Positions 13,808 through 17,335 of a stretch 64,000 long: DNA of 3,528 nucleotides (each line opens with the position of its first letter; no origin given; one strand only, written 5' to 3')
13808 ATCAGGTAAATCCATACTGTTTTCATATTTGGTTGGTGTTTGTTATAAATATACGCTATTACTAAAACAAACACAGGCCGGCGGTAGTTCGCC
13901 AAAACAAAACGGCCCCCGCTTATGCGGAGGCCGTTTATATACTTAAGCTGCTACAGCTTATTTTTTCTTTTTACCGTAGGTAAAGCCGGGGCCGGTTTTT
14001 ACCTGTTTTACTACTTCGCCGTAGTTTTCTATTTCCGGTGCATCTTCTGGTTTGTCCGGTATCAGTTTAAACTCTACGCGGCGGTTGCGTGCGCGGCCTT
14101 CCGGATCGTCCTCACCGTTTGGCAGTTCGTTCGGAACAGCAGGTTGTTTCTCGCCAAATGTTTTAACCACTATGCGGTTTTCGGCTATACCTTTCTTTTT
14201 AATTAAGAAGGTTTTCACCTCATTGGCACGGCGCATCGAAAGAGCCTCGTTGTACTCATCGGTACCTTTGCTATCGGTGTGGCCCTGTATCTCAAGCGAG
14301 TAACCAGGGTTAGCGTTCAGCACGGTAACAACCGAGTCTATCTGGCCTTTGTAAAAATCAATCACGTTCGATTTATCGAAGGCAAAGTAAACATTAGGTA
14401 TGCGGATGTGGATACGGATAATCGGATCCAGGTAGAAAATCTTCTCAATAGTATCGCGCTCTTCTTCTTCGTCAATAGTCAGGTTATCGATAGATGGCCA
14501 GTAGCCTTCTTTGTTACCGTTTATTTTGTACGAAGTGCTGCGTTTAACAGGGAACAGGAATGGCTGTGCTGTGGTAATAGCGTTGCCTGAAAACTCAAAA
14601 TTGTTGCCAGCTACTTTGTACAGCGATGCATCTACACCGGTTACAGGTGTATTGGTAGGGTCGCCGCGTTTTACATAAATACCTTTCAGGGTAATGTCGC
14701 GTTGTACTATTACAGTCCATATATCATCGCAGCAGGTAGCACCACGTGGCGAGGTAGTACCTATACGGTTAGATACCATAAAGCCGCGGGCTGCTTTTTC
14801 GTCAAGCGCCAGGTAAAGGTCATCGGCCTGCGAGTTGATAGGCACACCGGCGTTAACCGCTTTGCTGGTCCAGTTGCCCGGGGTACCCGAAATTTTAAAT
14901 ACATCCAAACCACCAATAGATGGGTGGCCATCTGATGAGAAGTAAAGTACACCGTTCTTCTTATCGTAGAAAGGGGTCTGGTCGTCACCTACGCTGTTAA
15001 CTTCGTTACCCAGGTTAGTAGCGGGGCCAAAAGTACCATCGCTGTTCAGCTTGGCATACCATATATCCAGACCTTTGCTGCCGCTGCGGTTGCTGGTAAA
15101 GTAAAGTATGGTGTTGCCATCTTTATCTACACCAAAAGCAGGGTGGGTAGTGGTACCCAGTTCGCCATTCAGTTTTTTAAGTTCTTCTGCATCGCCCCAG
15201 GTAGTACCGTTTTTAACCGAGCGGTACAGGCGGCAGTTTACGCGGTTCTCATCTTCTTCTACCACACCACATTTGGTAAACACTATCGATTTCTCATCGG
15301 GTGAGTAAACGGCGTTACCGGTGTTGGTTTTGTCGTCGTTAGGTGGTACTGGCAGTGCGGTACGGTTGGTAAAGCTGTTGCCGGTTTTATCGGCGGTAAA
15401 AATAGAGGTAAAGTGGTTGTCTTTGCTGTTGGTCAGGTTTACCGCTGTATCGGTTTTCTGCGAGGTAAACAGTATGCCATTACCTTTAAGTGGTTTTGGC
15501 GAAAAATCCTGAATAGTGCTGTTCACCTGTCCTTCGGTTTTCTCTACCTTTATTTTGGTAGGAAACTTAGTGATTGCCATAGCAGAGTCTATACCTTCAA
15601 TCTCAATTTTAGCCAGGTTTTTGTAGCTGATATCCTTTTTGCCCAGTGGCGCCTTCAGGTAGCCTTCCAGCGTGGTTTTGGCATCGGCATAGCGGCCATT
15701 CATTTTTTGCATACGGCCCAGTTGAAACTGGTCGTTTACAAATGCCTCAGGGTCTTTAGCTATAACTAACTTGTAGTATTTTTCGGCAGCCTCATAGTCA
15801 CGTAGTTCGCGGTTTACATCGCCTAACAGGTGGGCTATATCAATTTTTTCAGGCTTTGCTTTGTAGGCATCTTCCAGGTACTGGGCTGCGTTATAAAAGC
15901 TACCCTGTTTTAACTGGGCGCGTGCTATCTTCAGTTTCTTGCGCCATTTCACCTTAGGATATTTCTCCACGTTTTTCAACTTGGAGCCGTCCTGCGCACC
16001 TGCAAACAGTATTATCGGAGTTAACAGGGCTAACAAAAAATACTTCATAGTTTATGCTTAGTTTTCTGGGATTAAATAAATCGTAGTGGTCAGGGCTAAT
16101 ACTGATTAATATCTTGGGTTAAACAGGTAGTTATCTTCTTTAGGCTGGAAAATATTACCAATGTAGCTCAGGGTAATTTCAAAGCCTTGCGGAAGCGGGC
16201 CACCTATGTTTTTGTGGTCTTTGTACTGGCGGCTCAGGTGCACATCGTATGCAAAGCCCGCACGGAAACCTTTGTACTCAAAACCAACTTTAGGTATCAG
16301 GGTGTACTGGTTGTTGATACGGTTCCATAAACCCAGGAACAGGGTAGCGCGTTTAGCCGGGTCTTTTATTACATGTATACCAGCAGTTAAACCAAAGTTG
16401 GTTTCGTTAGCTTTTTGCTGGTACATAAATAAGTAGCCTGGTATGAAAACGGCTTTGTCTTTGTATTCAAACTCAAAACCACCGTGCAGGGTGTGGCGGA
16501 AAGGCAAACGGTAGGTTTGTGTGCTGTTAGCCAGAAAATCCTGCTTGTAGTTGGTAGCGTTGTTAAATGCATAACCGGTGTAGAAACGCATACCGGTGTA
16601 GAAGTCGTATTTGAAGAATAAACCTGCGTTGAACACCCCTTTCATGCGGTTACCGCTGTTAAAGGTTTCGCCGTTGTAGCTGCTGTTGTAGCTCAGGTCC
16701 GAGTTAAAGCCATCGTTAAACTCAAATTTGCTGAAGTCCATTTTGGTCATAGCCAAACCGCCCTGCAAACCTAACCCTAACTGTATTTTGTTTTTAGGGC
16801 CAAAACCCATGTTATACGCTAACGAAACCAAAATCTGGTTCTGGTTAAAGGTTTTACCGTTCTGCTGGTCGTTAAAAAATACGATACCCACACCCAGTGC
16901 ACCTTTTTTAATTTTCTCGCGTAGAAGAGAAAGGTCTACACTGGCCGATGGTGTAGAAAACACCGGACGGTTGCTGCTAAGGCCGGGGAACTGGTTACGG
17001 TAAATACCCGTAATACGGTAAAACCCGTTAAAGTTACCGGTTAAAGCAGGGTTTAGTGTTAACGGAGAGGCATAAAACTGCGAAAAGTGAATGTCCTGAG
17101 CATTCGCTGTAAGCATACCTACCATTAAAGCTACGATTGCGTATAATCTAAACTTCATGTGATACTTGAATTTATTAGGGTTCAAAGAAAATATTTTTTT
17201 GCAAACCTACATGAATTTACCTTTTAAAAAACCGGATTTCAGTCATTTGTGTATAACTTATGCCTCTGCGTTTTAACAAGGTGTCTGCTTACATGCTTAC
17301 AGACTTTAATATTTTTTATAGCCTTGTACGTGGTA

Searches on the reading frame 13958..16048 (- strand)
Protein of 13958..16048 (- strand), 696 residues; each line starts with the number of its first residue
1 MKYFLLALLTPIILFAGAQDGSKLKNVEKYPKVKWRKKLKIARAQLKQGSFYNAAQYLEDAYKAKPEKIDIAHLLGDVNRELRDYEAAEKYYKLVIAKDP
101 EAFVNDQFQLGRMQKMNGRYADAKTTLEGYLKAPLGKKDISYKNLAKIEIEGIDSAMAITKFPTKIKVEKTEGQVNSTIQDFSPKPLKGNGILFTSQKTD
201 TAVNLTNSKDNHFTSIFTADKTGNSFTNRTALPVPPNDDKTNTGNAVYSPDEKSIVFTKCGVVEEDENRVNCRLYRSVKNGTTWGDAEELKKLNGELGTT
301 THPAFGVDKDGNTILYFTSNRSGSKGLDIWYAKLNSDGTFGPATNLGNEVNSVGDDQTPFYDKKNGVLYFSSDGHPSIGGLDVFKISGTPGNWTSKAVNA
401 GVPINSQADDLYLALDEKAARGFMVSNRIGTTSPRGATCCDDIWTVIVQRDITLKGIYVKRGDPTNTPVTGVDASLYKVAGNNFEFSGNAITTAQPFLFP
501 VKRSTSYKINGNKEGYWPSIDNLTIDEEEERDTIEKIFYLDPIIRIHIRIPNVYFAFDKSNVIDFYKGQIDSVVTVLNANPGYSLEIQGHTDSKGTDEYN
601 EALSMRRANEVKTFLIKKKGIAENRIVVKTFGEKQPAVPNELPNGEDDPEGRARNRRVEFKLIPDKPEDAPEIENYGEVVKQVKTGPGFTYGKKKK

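Call 11: search_protein_families(library=pfam, proteins=[window:13958-16048:-], max_evalue=0.001)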
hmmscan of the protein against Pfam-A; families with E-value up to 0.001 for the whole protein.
window:13958-16048:- (696 aa): 8 families
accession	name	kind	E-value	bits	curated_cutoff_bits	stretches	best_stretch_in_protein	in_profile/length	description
PF00691.25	OmpA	-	4.3e-19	69.1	27.2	1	554-645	1-93/98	OmpA family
PF13432.12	TPR_16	-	1.1e-06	29.4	32.7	1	39-101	1-63/65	Tetratricopeptide repeat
PF14559.12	TPR_19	-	2e-05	25.3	25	1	46-101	2-57/68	Tetratricopeptide repeat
PF07676.18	PD40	-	2.2e-05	24.7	20.9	0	314-330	22-37/38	WD40-like Beta Propeller Repeat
PF13428.12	TPR_14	-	2.5e-05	24.9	23.5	0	40-77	6-43/44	Tetratricopeptide repeat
PF07719.23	TPR_2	-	0.0005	20.4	27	0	73-101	5-33/34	Tetratricopeptide repeat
PF13181.12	TPR_8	-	0.00072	20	25.7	0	71-97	3-29/34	Tetratricopeptide repeat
PF16918.11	PknG_TPR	-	0.00073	18.9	27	0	22-128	115-219/340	Protein kinase G tetratricopeptide repeat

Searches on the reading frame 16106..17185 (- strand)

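Call 11: search_protein_families(library=pfam, proteins=[window:16106-17185:-], max_evalue=0.001)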
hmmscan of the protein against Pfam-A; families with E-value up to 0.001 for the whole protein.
window:16106-17185:- (359 aa): 1 family
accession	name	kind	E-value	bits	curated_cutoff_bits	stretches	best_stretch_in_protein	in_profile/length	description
PF11751.14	PorP_SprF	-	1.3e-36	127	22.3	1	28-323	3-261/273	Type IX secretion system membrane protein PorP/SprF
